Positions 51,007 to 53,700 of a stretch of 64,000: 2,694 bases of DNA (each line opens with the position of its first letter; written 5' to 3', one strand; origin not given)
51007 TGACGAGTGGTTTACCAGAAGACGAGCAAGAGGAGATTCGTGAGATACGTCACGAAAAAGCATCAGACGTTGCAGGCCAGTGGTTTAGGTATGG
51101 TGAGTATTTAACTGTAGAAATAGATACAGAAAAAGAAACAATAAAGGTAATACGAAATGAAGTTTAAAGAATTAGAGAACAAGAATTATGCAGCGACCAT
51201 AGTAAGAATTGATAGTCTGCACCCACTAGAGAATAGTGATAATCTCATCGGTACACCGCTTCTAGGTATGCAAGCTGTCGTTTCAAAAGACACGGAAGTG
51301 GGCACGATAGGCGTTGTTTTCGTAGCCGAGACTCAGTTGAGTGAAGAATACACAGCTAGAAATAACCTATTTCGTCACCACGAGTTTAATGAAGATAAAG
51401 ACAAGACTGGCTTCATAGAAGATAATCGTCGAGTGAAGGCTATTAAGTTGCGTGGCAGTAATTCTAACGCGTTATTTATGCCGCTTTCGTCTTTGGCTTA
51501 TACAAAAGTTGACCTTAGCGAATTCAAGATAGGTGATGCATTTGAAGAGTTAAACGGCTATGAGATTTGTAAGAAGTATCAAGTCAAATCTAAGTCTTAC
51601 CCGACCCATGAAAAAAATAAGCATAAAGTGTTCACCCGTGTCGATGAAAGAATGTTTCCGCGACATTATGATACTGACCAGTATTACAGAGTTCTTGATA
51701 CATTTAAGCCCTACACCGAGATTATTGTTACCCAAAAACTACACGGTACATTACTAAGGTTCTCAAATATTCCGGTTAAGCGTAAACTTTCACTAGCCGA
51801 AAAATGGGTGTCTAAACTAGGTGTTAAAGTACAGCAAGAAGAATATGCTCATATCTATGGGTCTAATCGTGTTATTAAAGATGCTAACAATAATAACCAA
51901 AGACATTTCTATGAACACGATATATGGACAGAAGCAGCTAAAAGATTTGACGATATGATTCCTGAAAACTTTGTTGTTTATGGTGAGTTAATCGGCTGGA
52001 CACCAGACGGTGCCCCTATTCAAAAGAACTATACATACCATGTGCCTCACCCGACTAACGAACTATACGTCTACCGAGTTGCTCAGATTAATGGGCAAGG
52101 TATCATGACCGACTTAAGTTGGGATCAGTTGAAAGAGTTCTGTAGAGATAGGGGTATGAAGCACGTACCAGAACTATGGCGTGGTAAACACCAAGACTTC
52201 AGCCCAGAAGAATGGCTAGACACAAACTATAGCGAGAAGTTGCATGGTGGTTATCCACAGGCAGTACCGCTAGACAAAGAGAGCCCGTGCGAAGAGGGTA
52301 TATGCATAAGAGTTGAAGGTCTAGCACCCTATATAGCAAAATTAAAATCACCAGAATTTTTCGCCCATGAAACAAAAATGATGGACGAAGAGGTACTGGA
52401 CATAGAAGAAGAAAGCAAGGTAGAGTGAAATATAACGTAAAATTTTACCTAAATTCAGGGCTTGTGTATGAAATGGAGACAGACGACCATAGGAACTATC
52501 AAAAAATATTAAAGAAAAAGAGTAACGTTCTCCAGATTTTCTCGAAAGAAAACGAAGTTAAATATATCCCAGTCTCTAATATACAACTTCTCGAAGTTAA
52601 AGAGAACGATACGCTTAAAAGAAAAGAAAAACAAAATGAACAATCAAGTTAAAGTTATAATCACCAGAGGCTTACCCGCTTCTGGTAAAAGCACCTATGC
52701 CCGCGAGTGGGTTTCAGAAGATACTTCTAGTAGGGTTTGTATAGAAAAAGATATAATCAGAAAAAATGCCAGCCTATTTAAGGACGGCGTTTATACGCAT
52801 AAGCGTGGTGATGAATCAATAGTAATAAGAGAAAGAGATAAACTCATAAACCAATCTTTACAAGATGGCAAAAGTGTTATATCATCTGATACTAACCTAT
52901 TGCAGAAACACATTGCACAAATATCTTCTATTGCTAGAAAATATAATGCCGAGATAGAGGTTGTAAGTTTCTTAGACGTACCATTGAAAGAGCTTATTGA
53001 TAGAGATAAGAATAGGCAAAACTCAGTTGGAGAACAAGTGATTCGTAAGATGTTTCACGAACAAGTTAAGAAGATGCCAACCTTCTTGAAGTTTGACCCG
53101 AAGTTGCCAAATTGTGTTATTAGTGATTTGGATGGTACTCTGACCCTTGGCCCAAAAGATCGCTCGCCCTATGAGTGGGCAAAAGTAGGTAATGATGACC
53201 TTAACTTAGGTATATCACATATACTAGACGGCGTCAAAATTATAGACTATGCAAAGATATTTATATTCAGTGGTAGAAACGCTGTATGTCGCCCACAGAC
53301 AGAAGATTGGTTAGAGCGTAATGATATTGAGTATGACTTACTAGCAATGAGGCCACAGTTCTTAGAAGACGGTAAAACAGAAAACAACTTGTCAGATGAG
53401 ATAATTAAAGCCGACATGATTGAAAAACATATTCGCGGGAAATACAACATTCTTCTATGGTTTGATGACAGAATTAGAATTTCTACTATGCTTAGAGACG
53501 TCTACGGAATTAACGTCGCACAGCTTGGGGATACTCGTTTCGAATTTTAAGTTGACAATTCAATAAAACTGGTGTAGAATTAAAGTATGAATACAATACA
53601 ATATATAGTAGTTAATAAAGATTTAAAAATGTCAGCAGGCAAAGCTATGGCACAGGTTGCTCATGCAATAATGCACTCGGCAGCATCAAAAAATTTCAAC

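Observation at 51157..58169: Clustered tRNA repair, maturation and translation-rescue functions: Rnl2-like ligase, Pnkp, PTH2-like hydrolase, nucleotidyltransferase, DEDD exonuclease, CCA-adding enzyme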

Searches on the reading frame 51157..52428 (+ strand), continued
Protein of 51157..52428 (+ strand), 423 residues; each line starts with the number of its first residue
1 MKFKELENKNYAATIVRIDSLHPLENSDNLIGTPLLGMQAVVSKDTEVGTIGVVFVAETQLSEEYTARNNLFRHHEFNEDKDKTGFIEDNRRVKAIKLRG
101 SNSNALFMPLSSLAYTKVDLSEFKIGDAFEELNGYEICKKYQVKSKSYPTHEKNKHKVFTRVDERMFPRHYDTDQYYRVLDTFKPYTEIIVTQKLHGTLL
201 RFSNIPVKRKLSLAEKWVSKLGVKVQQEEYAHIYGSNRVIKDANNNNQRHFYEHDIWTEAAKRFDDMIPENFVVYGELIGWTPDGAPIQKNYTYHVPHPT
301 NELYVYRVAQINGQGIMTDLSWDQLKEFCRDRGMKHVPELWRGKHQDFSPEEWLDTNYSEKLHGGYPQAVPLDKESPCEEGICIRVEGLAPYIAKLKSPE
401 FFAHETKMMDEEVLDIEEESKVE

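Call 32: predict_structure(alignment_id=A2)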
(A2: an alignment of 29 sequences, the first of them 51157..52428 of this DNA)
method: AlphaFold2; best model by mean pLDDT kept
length: 423 residues; sequences in the alignment: 29
mean_pLDDT: 85.0   pTM: 0.79
mean pLDDT of the five models: 85.0, 78.4, 78.4, 75.7, 75.5
residues with pLDDT >= 90: 210; 70-90: 160; 50-70: 30; < 50: 23
segments of 3 or more residues with pLDDT < 50: 146-157, 417-423
pLDDT, mean of each block of 10 residues (from residue 1): 84 94 86 89 92 94 96 94 90 84 91 94 93 93 56 45 74 81 93 90 88 88 88 76 55 70 91 93 84 88 93 84 96 96 96 93 94 90 87 88 80 52 40
secondary structure, 60 per line:
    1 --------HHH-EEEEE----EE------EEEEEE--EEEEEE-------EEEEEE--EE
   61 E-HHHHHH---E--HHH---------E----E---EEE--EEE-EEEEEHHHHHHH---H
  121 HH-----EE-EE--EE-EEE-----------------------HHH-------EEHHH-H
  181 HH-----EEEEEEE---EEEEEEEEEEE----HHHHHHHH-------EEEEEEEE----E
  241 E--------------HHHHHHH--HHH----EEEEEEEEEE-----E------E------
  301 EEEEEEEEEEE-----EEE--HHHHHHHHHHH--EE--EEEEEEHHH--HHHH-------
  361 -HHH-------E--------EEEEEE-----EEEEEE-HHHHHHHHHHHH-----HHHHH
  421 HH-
elements in order: E13-17 E30-35 E38-43 E51-56 E59-61 H63-68 E96-98 E101-103 E105-109 H110-116 E138-140 E188-194 E198-208 H213-220 E228-235 H256-262 E272-281 E301-311 E317-319 H322-332 E339-344 H350-353 E381-386 E392-397 H399-410 H416-422

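Call 35: fold_search(model_id=the predicted structure, library=pdb)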
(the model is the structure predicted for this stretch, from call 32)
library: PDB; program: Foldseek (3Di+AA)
matches with E <= 10: 315; with E <= 0.001: 31
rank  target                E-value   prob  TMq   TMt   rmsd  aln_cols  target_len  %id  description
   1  6vt1_A                2.8e-14  1.00  0.57  0.69   5.8       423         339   14  Naegleria gruberi RNA ligase D172A mutant apo (released 2020-04-08)
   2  6vt9                  6.8e-14  1.00  0.56  0.68   6.2       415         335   16  Naegleria gruberi RNA ligase E227A mutant with ATP and Mn (released 2020-04-08)
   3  6vt3                  8.1e-14  1.00  0.54  0.65   6.7       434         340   14  Naegleria gruberi RNA ligase K326A mutant apo (released 2020-04-08)
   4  6vte                  1.0e-13  1.00  0.55  0.68   5.8       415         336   14  Naegleria gruberi RNA Ligase K170M mutant with AMP and Mn (released 2020-04-08)
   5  6vtd                  1.4e-13  1.00  0.54  0.65   6.8       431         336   16  Naegleria gruberi RNA ligase R149A mutant with ATP and Mn (released 2020-04-08)
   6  6vtf_A                3.7e-13  1.00  0.57  0.69   5.7       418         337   14  Naegleria gruberi RNA ligase with PPi (released 2020-04-08)
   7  6vt4                  5.1e-13  1.00  0.56  0.69   5.7       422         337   15  Naegleria gruberi RNA ligase R149A mutant apo (released 2020-04-08)
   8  5cot                  5.7e-13  1.00  0.56  0.68   7.0       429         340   15  Structure and mechanism of a eukaryal nick-sealing RNA ligase (released 2015-10-28)
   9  6vt5                  6.4e-13  1.00  0.56  0.68   5.7       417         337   14  Naegleria gruberi RNA ligase R4a K121A mutant apo (released 2020-04-08)
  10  5cou                  6.4e-13  1.00  0.55  0.67   6.1       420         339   14  Structure and mechanism of a eukaryal nick-sealing RNA ligase K170M+ATP (released 2015-10-28)
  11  6vtg_A                6.8e-13  1.00  0.58  0.70   5.3       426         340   15  Naegleria gruberi RNA ligase E227A mutant apo (released 2020-04-08)
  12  6vt8                  8.0e-13  1.00  0.55  0.68   6.5       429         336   14  Naegleria gruberi RNA ligase E312A mutant with AMP and Mn (released 2020-04-08)
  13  6vt0                  1.8e-12  1.00  0.56  0.69   6.4       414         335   14  Naegleria gruberi RNA ligase K170A mutant apo (released 2020-04-08)
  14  1xdn                  3.8e-08  1.00  0.35  0.52   7.3       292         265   16  High resolution crystal structure of an editosome enzyme from trypanosoma brucei: RNA editing ligase 1 (released 2004-12-07)
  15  2hvr_A                5.1e-08  1.00  0.37  0.48   6.2       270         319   17  Structure of T4 RNA Ligase 2 with Nicked 5'-Adenylated nucleic acid duplex containing a 3'-deoxyribonucleotide at the  (released 2006-10-17)
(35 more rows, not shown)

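Call 52: find_encoding_contigs(protein=P0001, flank=10000, max_places=3)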
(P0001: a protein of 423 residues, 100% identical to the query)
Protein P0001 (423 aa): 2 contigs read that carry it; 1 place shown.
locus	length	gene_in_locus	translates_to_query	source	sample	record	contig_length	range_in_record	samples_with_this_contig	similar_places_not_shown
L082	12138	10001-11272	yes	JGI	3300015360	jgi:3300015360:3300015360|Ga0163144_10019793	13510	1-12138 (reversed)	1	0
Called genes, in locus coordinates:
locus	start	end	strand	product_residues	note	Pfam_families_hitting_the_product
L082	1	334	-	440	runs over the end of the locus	PF00772:DnaB, PF03796:DnaB_C, PF13481:AAA_25, PF06745:ATPase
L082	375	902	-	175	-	-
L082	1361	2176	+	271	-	PF13482:RNase_H_2 (weak)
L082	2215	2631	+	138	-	-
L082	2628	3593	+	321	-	PF13524:Glyco_trans_1_2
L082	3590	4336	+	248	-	PF05050:Methyltransf_21 (weak)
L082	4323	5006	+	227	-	PF05050:Methyltransf_21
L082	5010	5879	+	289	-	-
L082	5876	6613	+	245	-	-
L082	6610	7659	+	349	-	PF00534:Glycos_transf_1, PF13692:Glyco_trans_1_4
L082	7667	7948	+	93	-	-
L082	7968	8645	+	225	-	PF00149:Metallophos (weak)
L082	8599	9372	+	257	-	PF00535:Glycos_transf_2 (faint), PF13641:Glyco_tranf_2_3 (weak)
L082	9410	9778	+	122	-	PF18909:dGTP_diPhyd_N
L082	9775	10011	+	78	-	-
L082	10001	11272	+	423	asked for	PF09414:RNA_ligase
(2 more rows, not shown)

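Call 57: search_protein_families(library=pfam, proteins=[L002:7381-8184:+, L002:5272-5640:+, L001:13511-14359:+, L001:13299-13514:+, L001:15324-16151:+], max_evalue=0.01)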
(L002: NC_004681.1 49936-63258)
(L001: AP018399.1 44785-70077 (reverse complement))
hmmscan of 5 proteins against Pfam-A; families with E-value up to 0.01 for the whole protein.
L002:7381-8184:+ (267 aa): 18 families
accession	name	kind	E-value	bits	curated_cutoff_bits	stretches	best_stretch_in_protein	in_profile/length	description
PF13412.12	HTH_24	-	3.9e-05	23.6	21.9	0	236-261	18-43/48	Winged helix-turn-helix DNA-binding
PF13404.12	HTH_AsnC-type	-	0.00016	21.8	27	0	236-260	18-42/42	AsnC-type helix-turn-helix domain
PF13518.12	HTH_28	-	0.0003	21.3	25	0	236-261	13-38/52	Helix-turn-helix domain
PF01381.28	HTH_3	-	0.00057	20.3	23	0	125-147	7-29/55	Helix-turn-helix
PF13443.12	HTH_26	-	0.00066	20.3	22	0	126-149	9-32/63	Cro/C1-type HTH DNA-binding domain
PF12840.13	HTH_20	-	0.00077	19.8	27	0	239-261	22-44/51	Helix-turn-helix domain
PF02796.21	HTH_7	-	0.00093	19.7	23.8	0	122-142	16-36/45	Helix-turn-helix domain of resolvase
PF13560.12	HTH_31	-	0.0011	19.6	27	0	118-148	4-35/64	Helix-turn-helix domain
PF04967.18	HTH_10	-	0.0012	19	23.1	0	238-260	26-48/53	HTH DNA binding domain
PF13384.12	HTH_23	-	0.0013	19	24.6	0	123-142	14-32/50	Homeodomain-like domain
PF13545.12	HTH_Crp_2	-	0.0014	19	27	0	236-261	23-48/70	Crp-like helix-turn-helix domain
PF02954.25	HTH_8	-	0.0025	18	22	0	238-259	21-42/42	Bacterial regulatory protein, Fis family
PF13693.12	HTH_35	-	0.0026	18.1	25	0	122-154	10-42/75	Winged helix-turn-helix DNA-binding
PF08281.18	Sigma70_r4_2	-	0.0027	17.7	25.7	0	237-260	28-51/54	Sigma-70, region 4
PF01022.26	HTH_5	-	0.005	17.1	22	0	47-56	34-43/47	Bacterial regulatory protein, arsR family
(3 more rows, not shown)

L002:5272-5640:+ (122 aa): 0 families

L001:13511-14359:+ (282 aa): 0 families

L001:13299-13514:+ (71 aa): 0 families

L001:15324-16151:+ (275 aa): 0 families

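Call 62: search_protein_families(library=ncbifam, proteins=[window:51157-52428:+], max_evalue=0.01)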
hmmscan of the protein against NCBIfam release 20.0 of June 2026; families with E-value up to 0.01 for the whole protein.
window:51157-52428:+ (423 aa): 1 family
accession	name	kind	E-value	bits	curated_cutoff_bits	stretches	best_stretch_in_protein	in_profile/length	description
TIGR02306.1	RNA_lig_DRB0094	equivalog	2.9e-09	36.3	151.15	1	15-348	5-290/341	RNA ligase (ATP)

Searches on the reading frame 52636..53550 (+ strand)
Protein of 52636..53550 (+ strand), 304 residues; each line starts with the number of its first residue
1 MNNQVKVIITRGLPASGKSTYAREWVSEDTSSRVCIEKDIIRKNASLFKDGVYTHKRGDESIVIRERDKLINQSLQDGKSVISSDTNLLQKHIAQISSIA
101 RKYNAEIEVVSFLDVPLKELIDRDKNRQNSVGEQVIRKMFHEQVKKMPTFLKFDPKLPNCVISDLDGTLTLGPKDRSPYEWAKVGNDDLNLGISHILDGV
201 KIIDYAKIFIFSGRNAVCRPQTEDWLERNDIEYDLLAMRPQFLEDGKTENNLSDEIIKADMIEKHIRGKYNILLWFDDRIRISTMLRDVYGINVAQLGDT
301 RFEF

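Call 3: search_protein_families(library=pfam, proteins=[window:52636-53550:+], max_evalue=0.01)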
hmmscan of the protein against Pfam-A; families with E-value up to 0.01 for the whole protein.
window:52636-53550:+ (304 aa): 4 families
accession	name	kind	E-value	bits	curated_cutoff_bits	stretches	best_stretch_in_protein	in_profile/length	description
PF25109.1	HAD_PNKP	-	7e-28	98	27.6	1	158-302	1-143/143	Polynucleotide kinase PNKP phosphatase domain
PF13671.12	AAA_33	-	6.7e-16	59.3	27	1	7-144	1-137/143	AAA domain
PF08433.16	KTI12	-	7.3e-08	32.7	22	1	8-140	4-134/271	Chromatin associated protein KTI12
PF13238.12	AAA_18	-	0.00037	21.4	29.4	1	8-130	1-114/128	AAA domain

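Call 4: search_protein_families(library=phrogs, proteins=[window:52636-53550:+], max_evalue=0.001)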
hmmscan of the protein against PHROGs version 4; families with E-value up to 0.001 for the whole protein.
window:52636-53550:+ (304 aa): 5 families
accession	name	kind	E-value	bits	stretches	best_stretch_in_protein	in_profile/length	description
phrog_505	-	other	5.9e-71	240.3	1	6-301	3-294/295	polynucleotide kinase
phrog_415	-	other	9.8e-16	59.1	1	154-296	17-163/218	polynucleotide kinase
phrog_8238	-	DNA, RNA and nucleotide metabolism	1e-13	51.3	1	7-149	4-147/737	RNA ligase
phrog_2071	-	other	3.4e-12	47.7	1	3-115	14-119/282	ATPase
phrog_6931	-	unknown function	1.3e-08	35.4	1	3-153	183-333/343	-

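Call 62: search_protein_families(library=ncbifam, proteins=[window:52636-53550:+], max_evalue=0.01)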
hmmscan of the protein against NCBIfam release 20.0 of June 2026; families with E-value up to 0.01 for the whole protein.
window:52636-53550:+ (304 aa): 7 families
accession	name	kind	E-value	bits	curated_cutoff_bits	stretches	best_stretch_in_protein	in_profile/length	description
TIGR03574.1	selen_PSTK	equivalog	7.1e-15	55.1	290.5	1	7-141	1-130/249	L-seryl-tRNA(Sec) kinase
NF005255.0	PRK06762.2-2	equivalog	3e-06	27.3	140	1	5-142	3-133/163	hypothetical protein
TIGR03575.1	selen_PSTK_euk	equivalog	1.9e-05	24.1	382.35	1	70-141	119-189/340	L-seryl-tRNA(Sec) kinase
TIGR04075.1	bacter_Pnkp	equivalog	2.6e-05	22.6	750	1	7-146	10-139/851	polynucleotide kinase-phosphatase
NF005257.0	PRK06762.3-2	equivalog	0.00041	20.1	202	1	5-142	5-135/170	hypothetical protein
NF005254.0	PRK06762.2-1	equivalog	0.0061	16.3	198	0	7-132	5-124/165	hypothetical protein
NF005258.0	PRK06762.3-3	equivalog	0.0063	16.5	344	0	5-142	2-133/164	hypothetical protein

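Call 81: search_solved_structures(query=window:52636-53550:+, max_evalue=0.001, show_alignments=1)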
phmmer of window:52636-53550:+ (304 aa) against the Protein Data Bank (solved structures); distinct sequences matched with E-value up to 0.001: 4.
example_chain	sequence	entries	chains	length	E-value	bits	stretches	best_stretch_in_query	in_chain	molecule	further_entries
1ltq_A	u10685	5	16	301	9.8e-22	81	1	6-293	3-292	POLYNUCLEOTIDE KINASE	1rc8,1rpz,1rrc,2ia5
4xrp_A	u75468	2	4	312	2.6e-20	76.3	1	149-288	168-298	Pnkp1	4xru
1ly1_A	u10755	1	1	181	1e-13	54.7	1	6-180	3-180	polynucleotide kinase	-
5uj0_A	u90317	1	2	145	1.1e-06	31.6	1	158-293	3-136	Polynucleotide kinase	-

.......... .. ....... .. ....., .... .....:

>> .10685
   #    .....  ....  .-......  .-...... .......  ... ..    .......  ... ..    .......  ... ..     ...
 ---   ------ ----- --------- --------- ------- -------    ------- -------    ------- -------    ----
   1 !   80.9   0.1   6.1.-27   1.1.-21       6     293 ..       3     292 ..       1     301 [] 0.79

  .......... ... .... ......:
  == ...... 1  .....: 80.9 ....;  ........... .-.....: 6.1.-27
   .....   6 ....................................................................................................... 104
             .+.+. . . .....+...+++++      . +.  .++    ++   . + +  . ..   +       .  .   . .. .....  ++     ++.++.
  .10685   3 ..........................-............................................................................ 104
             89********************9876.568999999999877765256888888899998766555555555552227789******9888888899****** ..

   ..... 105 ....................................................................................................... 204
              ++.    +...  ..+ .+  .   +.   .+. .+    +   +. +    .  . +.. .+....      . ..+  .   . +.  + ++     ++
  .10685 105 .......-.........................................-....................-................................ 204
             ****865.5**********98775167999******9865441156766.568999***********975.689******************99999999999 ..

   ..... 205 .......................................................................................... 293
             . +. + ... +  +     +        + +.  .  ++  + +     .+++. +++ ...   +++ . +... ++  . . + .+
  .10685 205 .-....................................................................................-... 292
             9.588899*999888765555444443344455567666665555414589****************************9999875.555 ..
